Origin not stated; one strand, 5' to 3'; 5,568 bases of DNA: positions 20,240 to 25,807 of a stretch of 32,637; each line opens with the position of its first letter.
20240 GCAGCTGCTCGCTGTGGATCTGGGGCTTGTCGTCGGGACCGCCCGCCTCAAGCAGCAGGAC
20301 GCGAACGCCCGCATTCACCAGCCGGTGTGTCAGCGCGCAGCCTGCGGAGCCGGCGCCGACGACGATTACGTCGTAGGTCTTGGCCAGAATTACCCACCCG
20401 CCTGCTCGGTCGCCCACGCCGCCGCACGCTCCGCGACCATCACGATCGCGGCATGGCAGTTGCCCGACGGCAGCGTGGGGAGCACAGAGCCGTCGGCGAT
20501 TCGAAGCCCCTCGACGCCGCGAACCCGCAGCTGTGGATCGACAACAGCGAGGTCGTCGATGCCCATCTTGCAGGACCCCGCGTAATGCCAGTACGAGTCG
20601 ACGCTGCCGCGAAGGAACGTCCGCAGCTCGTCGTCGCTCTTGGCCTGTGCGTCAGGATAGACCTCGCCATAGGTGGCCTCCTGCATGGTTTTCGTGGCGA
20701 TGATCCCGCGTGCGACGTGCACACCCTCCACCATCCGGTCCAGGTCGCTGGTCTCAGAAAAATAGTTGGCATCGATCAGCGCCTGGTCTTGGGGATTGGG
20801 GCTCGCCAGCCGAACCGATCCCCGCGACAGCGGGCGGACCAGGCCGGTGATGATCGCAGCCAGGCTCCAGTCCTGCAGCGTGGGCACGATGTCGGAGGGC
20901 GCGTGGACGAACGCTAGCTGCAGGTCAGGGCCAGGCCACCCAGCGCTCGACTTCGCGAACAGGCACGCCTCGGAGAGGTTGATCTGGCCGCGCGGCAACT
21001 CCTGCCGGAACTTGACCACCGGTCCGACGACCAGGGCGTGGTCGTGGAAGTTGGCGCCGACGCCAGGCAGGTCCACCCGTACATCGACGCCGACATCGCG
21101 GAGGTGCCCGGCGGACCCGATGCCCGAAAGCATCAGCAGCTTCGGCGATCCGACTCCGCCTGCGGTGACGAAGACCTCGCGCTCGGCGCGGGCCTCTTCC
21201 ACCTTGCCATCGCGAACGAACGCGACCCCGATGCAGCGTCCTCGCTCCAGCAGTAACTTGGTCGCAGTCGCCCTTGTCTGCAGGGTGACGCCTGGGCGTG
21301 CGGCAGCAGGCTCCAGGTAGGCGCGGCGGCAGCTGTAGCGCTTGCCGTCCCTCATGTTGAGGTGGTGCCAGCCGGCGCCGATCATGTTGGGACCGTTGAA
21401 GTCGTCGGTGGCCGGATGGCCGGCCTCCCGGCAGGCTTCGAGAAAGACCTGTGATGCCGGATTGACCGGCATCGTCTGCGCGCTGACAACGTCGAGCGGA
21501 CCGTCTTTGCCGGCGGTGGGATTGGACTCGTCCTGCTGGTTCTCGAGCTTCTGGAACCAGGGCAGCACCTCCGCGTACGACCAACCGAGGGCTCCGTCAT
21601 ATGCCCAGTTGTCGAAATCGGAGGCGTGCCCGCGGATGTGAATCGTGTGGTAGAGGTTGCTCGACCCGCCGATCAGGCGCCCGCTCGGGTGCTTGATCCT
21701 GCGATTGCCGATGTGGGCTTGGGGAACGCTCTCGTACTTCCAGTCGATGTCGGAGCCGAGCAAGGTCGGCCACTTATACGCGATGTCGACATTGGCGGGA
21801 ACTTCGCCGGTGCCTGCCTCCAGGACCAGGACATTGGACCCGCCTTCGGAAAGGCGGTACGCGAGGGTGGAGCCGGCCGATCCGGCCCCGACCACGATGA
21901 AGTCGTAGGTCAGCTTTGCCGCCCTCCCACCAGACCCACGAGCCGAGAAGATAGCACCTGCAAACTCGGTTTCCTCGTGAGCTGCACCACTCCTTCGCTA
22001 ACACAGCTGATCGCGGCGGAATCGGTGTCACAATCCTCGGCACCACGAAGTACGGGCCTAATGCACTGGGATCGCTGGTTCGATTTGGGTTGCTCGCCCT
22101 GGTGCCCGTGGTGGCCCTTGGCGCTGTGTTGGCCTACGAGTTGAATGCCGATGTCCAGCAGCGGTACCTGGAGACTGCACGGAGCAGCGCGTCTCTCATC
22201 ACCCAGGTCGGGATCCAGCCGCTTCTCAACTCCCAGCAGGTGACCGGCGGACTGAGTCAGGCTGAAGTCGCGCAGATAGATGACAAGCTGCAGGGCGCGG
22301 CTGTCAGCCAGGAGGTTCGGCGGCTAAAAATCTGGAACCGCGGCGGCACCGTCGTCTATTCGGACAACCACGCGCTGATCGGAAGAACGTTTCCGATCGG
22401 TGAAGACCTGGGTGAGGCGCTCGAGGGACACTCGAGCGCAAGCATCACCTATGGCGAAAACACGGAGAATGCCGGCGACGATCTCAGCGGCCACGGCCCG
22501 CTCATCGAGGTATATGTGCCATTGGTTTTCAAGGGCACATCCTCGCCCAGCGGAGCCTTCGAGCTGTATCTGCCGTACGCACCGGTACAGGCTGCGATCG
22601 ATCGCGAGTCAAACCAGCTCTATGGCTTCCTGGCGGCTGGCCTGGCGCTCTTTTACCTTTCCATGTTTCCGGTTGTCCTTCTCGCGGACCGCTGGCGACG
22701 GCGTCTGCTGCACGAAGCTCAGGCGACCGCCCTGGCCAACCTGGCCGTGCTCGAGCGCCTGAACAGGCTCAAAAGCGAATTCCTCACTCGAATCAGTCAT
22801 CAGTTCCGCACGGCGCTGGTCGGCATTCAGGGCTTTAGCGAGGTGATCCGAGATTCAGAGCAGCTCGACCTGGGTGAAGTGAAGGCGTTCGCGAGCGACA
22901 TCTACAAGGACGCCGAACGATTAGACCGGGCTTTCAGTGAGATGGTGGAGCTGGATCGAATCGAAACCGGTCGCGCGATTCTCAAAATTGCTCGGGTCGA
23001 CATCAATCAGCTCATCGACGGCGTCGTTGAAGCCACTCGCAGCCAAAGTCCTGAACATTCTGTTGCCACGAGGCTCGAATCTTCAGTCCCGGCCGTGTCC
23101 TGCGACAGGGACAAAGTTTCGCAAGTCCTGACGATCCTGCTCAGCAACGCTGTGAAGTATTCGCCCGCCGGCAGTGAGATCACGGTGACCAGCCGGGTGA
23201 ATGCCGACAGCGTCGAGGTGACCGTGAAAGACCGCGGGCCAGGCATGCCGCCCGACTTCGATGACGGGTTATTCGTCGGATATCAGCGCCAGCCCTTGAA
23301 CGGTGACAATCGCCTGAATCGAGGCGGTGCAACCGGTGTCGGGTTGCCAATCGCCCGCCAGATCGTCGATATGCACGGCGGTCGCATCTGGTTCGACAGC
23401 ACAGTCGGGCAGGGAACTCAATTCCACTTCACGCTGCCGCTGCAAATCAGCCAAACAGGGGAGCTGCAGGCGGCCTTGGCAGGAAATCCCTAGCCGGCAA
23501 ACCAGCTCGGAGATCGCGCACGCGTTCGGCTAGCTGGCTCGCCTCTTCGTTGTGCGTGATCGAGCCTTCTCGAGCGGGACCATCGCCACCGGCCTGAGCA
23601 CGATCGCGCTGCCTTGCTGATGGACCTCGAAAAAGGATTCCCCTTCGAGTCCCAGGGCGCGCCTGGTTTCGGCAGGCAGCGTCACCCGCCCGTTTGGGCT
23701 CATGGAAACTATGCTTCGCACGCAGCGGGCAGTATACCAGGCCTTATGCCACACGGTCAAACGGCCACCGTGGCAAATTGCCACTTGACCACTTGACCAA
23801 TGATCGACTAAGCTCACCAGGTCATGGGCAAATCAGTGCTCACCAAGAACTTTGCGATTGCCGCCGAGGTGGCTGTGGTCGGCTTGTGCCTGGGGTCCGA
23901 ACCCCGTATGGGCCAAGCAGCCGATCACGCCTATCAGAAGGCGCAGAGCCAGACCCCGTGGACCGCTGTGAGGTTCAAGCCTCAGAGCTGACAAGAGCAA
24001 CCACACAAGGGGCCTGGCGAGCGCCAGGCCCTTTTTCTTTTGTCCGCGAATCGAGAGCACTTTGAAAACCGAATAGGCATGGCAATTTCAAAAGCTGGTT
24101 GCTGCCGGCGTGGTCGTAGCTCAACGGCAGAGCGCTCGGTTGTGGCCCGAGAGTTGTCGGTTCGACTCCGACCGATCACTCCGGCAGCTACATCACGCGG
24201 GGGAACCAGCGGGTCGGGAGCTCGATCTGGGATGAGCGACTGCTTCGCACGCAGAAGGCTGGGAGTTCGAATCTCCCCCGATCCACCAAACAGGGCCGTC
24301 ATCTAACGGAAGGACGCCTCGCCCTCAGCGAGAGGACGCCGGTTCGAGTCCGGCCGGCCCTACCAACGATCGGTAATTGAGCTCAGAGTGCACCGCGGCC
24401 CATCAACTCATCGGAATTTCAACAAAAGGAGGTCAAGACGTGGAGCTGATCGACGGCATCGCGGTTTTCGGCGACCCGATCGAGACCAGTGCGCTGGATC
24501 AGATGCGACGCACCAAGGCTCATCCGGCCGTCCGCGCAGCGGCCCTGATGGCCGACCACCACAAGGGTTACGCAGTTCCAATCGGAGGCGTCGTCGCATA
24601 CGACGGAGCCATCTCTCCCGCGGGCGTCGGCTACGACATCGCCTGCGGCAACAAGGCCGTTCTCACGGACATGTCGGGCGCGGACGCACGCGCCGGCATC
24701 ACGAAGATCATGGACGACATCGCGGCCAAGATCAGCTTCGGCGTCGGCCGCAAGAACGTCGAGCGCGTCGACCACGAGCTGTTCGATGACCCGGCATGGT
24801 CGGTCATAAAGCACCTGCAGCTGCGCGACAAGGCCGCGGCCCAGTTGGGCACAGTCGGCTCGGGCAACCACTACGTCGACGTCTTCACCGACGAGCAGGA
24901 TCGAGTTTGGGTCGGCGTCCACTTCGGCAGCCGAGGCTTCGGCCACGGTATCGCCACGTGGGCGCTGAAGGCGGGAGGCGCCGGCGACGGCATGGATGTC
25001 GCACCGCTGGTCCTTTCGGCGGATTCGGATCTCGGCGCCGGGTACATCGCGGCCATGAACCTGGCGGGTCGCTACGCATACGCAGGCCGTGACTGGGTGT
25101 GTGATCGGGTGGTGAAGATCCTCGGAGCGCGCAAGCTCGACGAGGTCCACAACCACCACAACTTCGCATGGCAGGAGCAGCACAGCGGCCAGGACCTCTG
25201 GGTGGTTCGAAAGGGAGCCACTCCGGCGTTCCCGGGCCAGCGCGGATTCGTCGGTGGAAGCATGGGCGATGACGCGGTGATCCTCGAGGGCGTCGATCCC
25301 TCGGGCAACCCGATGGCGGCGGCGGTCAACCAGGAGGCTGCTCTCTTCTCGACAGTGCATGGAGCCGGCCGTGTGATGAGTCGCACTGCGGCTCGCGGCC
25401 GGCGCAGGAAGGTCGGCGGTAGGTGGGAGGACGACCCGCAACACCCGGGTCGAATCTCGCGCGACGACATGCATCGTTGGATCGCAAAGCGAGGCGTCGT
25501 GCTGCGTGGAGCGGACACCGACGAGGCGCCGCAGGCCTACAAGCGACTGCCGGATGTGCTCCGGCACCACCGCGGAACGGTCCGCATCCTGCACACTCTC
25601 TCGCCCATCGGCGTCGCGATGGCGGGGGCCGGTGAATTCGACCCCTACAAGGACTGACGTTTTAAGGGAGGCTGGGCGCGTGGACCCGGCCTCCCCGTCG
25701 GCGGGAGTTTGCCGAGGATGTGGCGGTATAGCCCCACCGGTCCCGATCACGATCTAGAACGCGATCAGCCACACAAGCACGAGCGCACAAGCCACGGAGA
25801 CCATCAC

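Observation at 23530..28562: tRNA-anchored block of nucleic-acid end-processing genes: stand-alone RtcB, HNH-membrane pair, Ku + small ORF, without LigD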

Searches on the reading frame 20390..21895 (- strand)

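Call 76: search_protein_families(library=pfam, proteins=[window:20390-21895:-], max_evalue=0.0001)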
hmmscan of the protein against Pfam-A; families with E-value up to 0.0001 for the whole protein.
window:20390-21895:- (501 aa): 4 families
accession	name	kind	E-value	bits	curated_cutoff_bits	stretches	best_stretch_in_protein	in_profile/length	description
PF00732.25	GMC_oxred_N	-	2.1e-43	149.1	23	1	2-287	6-217/218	GMC oxidoreductase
PF05199.19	GMC_oxred_C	-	2.1e-37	129.2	24.6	1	355-488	1-139/139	GMC oxidoreductase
PF00890.30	FAD_binding_2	-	6.6e-08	32.6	20.4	0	197-250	152-206/414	FAD binding domain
PF01266.30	DAO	-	5.2e-06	26.7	27.9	0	2-28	5-31/353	FAD dependent oxidoreductase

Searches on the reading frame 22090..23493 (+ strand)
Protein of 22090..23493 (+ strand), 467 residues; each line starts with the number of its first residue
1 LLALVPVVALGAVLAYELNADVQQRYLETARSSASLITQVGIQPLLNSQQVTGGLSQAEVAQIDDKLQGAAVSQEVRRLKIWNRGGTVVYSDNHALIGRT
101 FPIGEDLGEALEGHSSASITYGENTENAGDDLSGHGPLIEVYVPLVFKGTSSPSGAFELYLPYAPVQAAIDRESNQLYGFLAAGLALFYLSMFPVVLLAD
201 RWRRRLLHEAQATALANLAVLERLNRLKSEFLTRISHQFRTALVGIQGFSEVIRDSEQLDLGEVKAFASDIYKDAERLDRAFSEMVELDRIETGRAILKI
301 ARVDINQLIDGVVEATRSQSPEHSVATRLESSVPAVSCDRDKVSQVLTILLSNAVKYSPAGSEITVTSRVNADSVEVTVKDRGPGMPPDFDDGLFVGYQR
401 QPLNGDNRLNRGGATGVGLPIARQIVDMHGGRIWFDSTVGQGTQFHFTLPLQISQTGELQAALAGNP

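Call 4: search_protein_families(library=pfam, proteins=[window:22090-23493:+], max_evalue=0.01)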
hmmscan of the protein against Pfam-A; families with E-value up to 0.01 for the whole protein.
window:22090-23493:+ (467 aa): 3 families
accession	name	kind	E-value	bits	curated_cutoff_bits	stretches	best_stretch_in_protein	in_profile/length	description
PF02518.31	HATPase_c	-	4.4e-27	95.2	26.4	1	339-452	2-110/111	Histidine kinase-, DNA gyrase B-, and HSP90-like ATPase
PF00512.31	HisKA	-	4.5e-12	46.3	26.9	1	228-294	2-66/66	His Kinase A (phospho-acceptor) domain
PF13581.12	HATPase_c_2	-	0.00021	21.7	27.4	1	342-427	31-110/127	Histidine kinase-like ATPase domain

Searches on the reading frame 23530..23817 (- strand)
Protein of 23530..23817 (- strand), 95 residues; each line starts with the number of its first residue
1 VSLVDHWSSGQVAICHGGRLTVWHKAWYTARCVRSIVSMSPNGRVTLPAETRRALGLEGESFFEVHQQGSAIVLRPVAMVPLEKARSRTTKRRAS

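Call 4: search_protein_families(library=pfam, proteins=[window:23530-23817:-], max_evalue=0.01)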
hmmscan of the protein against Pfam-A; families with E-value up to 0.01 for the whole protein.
window:23530-23817:- (95 aa): 1 family
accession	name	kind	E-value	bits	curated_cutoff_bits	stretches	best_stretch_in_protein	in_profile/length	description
PF04014.23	MazE_antitoxin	-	2.1e-05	24.8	24.7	1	42-78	7-44/48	Antidote-toxin recognition MazE, bacterial antitoxin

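Call 8: search_protein_families(library=padloc, proteins=[window:23530-23817:-], max_evalue=0.01)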
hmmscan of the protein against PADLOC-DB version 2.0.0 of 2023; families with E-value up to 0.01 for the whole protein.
window:23530-23817:- (95 aa): 0 families

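Call 9: search_protein_families(library=ncbifam, proteins=[window:23530-23817:-], max_evalue=0.01)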
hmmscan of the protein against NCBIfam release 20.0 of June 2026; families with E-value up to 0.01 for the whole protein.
window:23530-23817:- (95 aa): 3 families
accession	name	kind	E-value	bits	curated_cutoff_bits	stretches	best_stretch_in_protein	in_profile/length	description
TIGR01439.1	lp_hng_hel_AbrB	domain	7.4e-06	25.6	28.3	1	40-77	5-43/44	transcriptional regulator, AbrB family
NF050106.1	TA_MazE_antitoxin_Deino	equivalog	0.0042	17.2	65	1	43-76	1-34/65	type II toxin-antitoxin system MazE family antitoxin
NF006352.0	PRK08577.1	equivalog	0.0097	16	140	0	34-65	4-35/136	hypothetical protein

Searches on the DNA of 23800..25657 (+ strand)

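Call 29: search_rna_families(sources=[L048, L049, L050, L081, L051], threshold=gathering)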
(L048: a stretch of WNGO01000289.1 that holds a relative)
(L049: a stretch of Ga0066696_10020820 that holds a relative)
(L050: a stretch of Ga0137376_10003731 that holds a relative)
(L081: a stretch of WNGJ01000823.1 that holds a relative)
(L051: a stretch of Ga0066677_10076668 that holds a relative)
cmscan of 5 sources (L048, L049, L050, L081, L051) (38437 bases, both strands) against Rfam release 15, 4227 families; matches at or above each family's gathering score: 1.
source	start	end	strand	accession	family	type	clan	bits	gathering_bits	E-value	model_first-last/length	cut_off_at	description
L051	28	100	+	RF00005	tRNA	Gene; tRNA;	CL00001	71.7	29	6.4e-14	1-71/71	no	tRNA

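Call 43: search_rna_families(source=window, start=23800, end=24460, threshold=evalue, max_evalue=1, show_alignments=3)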
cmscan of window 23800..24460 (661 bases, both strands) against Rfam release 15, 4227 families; matches with E-value up to 1: 7.
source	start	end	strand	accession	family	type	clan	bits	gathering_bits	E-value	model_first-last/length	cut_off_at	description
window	24110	24180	+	RF00005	tRNA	Gene; tRNA;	CL00001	63.6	29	1.9e-13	1-71/71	no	tRNA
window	24211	24285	+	RF00005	tRNA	Gene; tRNA;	CL00001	49.8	29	1.2e-09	1-71/71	no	tRNA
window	24292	24365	+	RF00023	tmRNA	Gene;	CL00001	27.2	47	4.2e-09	1-374/374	no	transfer-messenger RNA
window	23963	24042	+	RF02353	BjrC68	Gene; sRNA;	-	23.4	39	0.00099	1-82/82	no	Bradyrhizobiaceae sRNA BjrC68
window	24005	24043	+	RF00489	ctRNA_p42d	Gene; antisense;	-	21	50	0.066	1-46/46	no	ctRNA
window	24066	24166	+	RF02553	YrlA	Gene; sRNA;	-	18.1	69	0.53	1-114/114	no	Y RNA-like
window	24057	24110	-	RF02051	STnc450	Gene; sRNA;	-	17.6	37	0.45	1-57/57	no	Enterobacterial sRNA STnc450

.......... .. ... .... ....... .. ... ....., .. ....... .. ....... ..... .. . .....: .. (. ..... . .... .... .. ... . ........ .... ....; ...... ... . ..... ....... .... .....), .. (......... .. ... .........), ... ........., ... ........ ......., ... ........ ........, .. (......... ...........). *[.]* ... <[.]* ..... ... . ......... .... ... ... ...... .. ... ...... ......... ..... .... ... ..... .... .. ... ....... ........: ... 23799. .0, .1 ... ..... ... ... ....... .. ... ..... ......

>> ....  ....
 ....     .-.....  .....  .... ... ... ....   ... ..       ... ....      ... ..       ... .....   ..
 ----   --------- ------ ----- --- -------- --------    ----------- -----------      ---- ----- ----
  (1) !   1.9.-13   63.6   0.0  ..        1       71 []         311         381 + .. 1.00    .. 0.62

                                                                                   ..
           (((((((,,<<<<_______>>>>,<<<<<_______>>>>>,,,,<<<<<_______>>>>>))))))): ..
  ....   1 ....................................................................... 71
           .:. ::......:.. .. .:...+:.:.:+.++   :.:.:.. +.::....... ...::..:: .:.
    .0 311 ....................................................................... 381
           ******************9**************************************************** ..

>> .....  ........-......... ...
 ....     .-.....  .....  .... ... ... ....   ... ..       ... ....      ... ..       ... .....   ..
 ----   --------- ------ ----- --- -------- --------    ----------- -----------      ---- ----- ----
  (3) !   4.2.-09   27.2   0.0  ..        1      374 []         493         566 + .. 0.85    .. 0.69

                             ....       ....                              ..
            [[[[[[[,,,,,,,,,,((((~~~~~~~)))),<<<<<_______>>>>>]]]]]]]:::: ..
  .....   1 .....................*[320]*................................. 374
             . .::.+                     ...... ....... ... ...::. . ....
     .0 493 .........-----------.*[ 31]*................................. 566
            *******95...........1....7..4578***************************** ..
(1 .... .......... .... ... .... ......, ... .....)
